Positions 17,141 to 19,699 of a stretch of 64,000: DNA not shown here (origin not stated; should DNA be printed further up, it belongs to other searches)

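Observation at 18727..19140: Near-identical 102-nt tandem repeats inside the SIR2-TPR gene (one TPR per repeat)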

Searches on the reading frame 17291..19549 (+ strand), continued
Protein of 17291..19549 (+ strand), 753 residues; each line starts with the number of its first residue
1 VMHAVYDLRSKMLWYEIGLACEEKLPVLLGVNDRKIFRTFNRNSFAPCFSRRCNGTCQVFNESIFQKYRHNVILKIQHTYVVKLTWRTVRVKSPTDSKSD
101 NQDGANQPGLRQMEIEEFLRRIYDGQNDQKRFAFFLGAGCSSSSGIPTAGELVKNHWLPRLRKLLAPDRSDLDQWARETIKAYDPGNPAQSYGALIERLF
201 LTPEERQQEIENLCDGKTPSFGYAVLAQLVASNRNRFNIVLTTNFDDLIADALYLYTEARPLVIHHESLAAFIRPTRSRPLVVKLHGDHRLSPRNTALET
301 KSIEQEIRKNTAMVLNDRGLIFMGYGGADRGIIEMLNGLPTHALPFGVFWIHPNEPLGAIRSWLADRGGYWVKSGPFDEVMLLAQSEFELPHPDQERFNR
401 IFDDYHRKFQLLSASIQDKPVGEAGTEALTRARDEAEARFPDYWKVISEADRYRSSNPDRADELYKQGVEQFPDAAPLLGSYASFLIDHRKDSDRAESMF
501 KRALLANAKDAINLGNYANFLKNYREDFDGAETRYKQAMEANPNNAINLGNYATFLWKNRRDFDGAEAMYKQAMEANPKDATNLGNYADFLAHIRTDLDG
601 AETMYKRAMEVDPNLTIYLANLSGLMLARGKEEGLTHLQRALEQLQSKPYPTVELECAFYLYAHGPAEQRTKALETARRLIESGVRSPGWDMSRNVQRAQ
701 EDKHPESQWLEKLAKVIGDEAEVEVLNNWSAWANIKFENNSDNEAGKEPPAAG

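Call 71: search_dna_similar(query=P0001, collection=plasmids, mode=protein, max_evalue=1e-20, max_rows=15)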
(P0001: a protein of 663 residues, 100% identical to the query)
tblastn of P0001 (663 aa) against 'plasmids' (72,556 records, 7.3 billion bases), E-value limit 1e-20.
Records with a match: 4; places in all: 4; records where one place covers at least 80% of the query: 2.
Best place of each record, by identity: <60% 4.
By first word of the organism name: Rhizobium 1; Methylobacterium 1; Photobacterium 1; Pantoea 1.
By predicted mobility (MOB-suite, as given by PLSDB): conjugative 2; non-mobilizable 2.
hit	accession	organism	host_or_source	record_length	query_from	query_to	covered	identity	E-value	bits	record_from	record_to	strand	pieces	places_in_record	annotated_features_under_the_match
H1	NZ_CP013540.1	Rhizobium phaseoli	Phaseolus vulgaris,Whole ...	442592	16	644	95%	31.4%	8e-80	284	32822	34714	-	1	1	SIR2 family protein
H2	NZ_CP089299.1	Methylobacterium currus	Solanum lycopersicum,single cell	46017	20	646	95%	29.6%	4e-66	243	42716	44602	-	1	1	SIR2 family protein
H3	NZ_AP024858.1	Photobacterium toruni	-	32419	15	498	73%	30.5%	6e-48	189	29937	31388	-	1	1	tetratricopeptide repeat protein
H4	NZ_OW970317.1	Pantoea agglomerans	Olive knot caused by Pseudomonas ...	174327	42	291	38%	32.7%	1e-28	130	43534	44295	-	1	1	SIR2 family protein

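Call 72: search_dna_similar(query=P0001, collection=phages, mode=protein, max_evalue=1e-10, max_rows=10)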
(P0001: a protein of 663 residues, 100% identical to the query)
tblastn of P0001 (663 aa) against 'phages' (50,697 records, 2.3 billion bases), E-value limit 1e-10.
Records with a match: 4; places in all: 4; records where one place covers at least 80% of the query: 0.
Best place of each record, by identity: <60% 4.
By first word of the organism name: Vibrio 2; Bacteriophage 1; Haloferax 1.
By host as written in the record: - 1; Vibrio cyclitrophicus 10N.286.45.B12 1; Haloferax gibbonsii Ma2.38 1; Vibrio cyclitrophicus 10N.286.55.B4 1.
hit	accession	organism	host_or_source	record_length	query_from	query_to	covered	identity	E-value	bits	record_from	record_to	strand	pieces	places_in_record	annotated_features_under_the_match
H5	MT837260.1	Bacteriophage sp.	human fecal samples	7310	16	312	45%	29.4%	3e-18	96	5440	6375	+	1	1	record has no annotation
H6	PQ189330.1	Vibrio phage 10N.286.45.B12_PE001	Vibrio cyclitrophicus 10N.286.45.B12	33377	36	291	39%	32.2%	3e-30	134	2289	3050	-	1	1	hypothetical protein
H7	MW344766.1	Haloferax virus Halfgib1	Haloferax gibbonsii Ma2.38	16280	42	260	33%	36.8%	4e-32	139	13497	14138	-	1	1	tetratricopeptide repeat protein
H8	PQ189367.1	Vibrio phage 10N.286.55.B4_PE002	Vibrio cyclitrophicus 10N.286.55.B4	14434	42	260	33%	36.8%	9e-32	138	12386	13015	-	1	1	hypothetical protein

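Call 73: get_annotated_region(hit=H1, flank=8000)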
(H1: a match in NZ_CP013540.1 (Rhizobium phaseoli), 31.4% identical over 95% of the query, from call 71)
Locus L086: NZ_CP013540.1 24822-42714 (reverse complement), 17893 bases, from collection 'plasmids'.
description: Rhizobium phaseoli strain R630 plasmid pRphaR630c, complete sequence
organism: Rhizobium phaseoli (NCBI taxid 396)
taxonomy: Bacteria; Pseudomonadota; Alphaproteobacteria; Hyphomicrobiales; Rhizobiaceae; Rhizobium; Rhizobium phaseoli
host: -; source: Phaseolus vulgaris,Whole organism,Legume rhizosphere,legume-root nodule; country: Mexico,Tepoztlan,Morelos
typing (MOB-suite, as given by PLSDB): conjugative; replicon rep_cluster_287; relaxase MOBQ; mating-pair formation MPF_T
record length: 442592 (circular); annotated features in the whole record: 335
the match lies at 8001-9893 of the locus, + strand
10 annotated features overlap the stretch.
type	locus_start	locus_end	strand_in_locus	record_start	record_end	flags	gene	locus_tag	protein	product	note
CDS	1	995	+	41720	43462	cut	-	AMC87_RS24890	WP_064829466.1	hypothetical protein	-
CDS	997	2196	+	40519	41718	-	-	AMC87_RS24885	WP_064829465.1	hypothetical protein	-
CDS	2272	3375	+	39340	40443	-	-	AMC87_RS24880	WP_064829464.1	FRG domain-containing protein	-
CDS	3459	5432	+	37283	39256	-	-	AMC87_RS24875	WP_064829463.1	S8 family serine peptidase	GO:0006508 - proteolysis [Evidence IEA]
CDS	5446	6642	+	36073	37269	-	-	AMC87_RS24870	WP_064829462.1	hypothetical protein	-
CDS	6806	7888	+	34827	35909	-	-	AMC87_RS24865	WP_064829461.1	DUF3616 domain-containing protein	-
CDS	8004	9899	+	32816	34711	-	-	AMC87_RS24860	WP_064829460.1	SIR2 family protein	-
CDS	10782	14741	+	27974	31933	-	-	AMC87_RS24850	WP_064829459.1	NERD domain-containing protein kinase family protein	-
CDS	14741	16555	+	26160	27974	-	-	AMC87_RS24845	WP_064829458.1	hypothetical protein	-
CDS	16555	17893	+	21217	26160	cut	-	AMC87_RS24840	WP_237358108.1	ATP-binding protein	-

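Call 74: get_annotated_region(hit=H7, flank=5000)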
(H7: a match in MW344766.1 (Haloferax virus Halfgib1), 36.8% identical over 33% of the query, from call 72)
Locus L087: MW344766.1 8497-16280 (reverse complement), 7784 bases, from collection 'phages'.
description: Haloferax virus Halfgib1, complete genome.
organism: Haloferax virus Halfgib1 (NCBI taxid 2809245)
taxonomy: Viruses; Monodnaviria; Trapavirae; Saleviricota; Huolimaviricetes; Haloruvirales; Pleolipoviridae
host: Haloferax gibbonsii Ma2.38; source: -; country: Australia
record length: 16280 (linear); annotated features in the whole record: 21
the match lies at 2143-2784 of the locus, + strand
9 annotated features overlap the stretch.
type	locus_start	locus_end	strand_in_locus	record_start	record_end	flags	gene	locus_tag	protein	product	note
misc_recomb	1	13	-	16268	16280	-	-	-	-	-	attP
CDS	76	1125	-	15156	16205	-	int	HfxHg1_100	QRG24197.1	XerC/D-like integrase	-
CDS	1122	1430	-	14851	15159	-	-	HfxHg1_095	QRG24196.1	hypothetical protein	similar to ORF12 of plasmid pHK2 [Haloferax lucentense DSM 14919]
CDS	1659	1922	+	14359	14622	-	-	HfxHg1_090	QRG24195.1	winged helix-turn-helix transcriptional regulator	similar to ORF 11 of plasmid pHK2 [Haloferax lucentense DSM 14919]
CDS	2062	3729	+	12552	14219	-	-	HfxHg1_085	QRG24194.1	tetratricopeptide repeat protein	tetratricopeptide repeat (TPR) protein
CDS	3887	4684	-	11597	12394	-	-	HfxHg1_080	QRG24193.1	hypothetical protein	-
CDS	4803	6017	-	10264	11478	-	dcm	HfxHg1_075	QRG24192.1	DNA cytosine methyltransferase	conserved domain Dcm (COG0270), site-specific DNA-cytosine methylase; DNA cytosine methyltransferase Dcm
CDS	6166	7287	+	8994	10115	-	-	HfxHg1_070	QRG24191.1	hypothetical protein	-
CDS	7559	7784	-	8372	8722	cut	-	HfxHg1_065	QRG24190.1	hypothetical protein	-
